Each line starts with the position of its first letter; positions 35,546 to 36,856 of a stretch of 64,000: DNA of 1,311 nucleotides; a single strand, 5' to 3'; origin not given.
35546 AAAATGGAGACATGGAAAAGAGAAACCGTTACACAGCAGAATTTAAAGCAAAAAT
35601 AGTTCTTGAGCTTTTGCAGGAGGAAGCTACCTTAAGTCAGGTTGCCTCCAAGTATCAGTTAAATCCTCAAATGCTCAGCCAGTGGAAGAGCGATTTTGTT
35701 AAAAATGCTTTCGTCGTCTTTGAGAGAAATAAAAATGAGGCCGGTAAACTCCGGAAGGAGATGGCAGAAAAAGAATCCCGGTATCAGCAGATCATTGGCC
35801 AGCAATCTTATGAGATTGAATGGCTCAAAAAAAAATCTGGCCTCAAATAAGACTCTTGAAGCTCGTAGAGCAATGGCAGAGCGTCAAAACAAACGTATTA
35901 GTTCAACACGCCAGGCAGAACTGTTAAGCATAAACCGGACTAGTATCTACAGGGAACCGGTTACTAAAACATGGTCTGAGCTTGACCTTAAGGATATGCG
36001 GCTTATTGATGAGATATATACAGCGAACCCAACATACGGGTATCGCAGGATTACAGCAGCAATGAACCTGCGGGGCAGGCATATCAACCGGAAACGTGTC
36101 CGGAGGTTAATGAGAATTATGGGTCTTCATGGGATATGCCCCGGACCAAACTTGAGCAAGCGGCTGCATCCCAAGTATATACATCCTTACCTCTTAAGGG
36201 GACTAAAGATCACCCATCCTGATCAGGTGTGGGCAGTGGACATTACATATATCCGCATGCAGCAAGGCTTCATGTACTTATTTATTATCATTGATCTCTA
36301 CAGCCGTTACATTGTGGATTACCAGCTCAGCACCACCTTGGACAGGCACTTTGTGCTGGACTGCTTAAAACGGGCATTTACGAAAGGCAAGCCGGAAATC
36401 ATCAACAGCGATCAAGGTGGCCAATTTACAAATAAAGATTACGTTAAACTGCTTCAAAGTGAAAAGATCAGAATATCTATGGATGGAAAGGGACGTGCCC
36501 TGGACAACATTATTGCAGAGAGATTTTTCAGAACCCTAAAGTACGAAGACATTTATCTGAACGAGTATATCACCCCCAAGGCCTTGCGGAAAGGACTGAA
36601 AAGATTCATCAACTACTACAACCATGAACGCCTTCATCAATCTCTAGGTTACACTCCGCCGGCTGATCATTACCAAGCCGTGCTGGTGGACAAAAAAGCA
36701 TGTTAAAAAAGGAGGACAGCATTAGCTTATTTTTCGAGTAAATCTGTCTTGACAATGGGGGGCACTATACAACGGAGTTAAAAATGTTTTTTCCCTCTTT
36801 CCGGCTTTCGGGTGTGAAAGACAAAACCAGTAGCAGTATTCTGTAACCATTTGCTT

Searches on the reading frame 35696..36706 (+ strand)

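Call 85: search_protein_families(library=pfam, proteins=[window:35696-36706:+], max_evalue=0.00001)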
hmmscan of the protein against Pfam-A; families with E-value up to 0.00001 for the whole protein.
window:35696-36706:+ (336 aa): 4 families
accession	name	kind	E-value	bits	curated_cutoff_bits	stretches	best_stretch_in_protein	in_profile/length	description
PF00665.32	rve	-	3.1e-24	85.6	32.6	1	173-267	2-101/102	Integrase core domain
PF13276.12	HTH_21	-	4.6e-19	68.9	28.1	1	95-150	1-58/60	HTH-like domain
PF13683.12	rve_3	-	1.7e-15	57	26.5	1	257-322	2-67/67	Integrase core domain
PF13333.12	rve_2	-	3.3e-07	30.8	22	1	275-327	1-53/56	Integrase core domain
